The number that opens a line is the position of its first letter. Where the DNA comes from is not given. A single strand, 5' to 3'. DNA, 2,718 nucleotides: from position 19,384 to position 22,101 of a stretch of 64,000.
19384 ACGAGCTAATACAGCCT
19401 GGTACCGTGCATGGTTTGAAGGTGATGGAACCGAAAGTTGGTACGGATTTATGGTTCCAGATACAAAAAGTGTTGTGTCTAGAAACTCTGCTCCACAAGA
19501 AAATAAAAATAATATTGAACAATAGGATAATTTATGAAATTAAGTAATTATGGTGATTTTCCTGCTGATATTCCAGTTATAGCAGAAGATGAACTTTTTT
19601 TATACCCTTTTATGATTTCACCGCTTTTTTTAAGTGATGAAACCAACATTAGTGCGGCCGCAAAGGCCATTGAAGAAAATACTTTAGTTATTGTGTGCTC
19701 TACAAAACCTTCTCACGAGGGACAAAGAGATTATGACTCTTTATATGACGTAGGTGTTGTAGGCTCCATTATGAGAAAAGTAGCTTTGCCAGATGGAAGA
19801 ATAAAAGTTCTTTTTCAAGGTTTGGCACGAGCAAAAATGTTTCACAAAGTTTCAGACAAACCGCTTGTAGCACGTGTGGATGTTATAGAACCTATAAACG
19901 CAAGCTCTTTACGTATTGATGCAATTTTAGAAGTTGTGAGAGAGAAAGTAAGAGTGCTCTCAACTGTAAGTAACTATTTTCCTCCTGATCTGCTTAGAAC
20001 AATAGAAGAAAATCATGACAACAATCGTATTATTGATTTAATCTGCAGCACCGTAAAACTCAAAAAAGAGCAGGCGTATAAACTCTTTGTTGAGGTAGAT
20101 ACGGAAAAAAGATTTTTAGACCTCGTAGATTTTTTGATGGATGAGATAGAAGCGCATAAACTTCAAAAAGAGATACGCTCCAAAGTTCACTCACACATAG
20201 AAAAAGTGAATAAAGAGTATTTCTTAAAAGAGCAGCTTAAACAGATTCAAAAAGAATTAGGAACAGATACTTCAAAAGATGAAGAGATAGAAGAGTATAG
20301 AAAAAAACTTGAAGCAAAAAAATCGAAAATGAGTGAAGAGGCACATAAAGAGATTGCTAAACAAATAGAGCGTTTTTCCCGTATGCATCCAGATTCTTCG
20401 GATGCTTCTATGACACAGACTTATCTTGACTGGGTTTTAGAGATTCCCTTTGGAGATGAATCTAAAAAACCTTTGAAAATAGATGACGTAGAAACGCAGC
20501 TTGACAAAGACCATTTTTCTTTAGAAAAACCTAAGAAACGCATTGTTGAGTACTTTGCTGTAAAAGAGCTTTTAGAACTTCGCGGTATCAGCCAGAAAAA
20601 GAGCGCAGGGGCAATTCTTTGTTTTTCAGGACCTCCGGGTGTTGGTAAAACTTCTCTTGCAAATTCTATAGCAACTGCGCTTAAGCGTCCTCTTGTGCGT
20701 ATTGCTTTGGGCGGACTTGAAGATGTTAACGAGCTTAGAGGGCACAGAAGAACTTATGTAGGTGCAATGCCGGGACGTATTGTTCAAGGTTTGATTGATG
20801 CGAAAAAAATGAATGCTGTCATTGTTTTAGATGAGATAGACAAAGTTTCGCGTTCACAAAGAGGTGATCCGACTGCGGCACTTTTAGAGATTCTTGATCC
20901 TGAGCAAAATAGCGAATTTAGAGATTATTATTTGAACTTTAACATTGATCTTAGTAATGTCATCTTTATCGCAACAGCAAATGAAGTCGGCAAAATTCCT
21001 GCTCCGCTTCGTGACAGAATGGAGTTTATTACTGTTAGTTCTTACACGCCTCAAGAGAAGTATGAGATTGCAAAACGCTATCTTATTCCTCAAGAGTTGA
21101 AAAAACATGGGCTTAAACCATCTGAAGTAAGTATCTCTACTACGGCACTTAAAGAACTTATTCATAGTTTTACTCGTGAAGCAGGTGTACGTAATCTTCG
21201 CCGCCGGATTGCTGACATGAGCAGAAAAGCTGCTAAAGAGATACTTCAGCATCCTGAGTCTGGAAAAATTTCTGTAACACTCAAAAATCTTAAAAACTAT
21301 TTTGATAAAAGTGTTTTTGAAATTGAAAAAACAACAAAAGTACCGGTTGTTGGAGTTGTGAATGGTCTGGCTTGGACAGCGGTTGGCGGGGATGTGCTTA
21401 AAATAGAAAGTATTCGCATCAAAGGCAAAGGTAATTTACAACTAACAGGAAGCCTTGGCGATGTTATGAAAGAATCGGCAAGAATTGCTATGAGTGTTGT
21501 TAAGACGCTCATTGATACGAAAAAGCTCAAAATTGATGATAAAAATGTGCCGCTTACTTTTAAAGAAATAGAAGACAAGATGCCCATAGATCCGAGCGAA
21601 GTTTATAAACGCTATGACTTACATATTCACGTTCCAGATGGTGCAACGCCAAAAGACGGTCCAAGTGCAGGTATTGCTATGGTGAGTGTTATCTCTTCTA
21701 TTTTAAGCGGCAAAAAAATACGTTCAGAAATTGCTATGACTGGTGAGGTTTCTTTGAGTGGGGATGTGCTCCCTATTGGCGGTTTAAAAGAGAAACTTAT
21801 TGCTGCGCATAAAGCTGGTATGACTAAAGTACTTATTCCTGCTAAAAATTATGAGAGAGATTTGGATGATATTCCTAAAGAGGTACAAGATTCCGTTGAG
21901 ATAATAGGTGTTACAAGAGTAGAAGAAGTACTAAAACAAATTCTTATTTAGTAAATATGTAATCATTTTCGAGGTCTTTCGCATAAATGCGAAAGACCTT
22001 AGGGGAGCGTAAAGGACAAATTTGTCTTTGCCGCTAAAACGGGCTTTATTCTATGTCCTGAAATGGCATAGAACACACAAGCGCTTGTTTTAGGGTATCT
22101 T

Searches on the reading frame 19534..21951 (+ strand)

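Call 96: search_protein_families(library=pfam, proteins=[window:19534-21951:+], max_evalue=0.001)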
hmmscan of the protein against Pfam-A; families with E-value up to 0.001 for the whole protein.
window:19534-21951:+ (805 aa): 10 families
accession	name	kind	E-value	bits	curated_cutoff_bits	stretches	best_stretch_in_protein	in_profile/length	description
PF05362.19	Lon_C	-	6.4e-75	251.7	21.1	1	581-804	2-203/205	Lon protease (S16) C-terminal proteolytic domain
PF02190.22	LON_substr_bdg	-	3.4e-29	102.6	28.7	1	13-201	2-198/200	ATP-dependent protease La (LON) substrate-binding domain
PF00004.35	AAA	-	5.8e-27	95.2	21.2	1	362-500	1-127/131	ATPase family associated with various cellular activities (AAA)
PF22667.2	Lon_lid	-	5.4e-19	68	27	1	523-576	1-54/57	Lon protease AAA+ ATPase lid domain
PF07728.20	AAA_5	-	3e-09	37.4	22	1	362-496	2-139/139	AAA domain (dynein-related subfamily)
PF07724.20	AAA_2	-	6.7e-09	36.4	27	1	363-491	7-132/166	AAA domain (Cdc48 subfamily)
PF13541.12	ChlI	-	1.5e-05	25.3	27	1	705-772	54-121/121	Subunit ChlI of Mg-chelatase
PF05496.18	RuvB_N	-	4.4e-05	23.7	27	0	354-387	28-61/159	Holliday junction DNA helicase RuvB P-loop domain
PF13401.12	AAA_22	-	9.6e-05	23.1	27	1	359-452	5-102/130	AAA domain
PF13191.12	AAA_16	-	0.00085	20.3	32.6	0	360-398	25-63/167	AAA ATPase domain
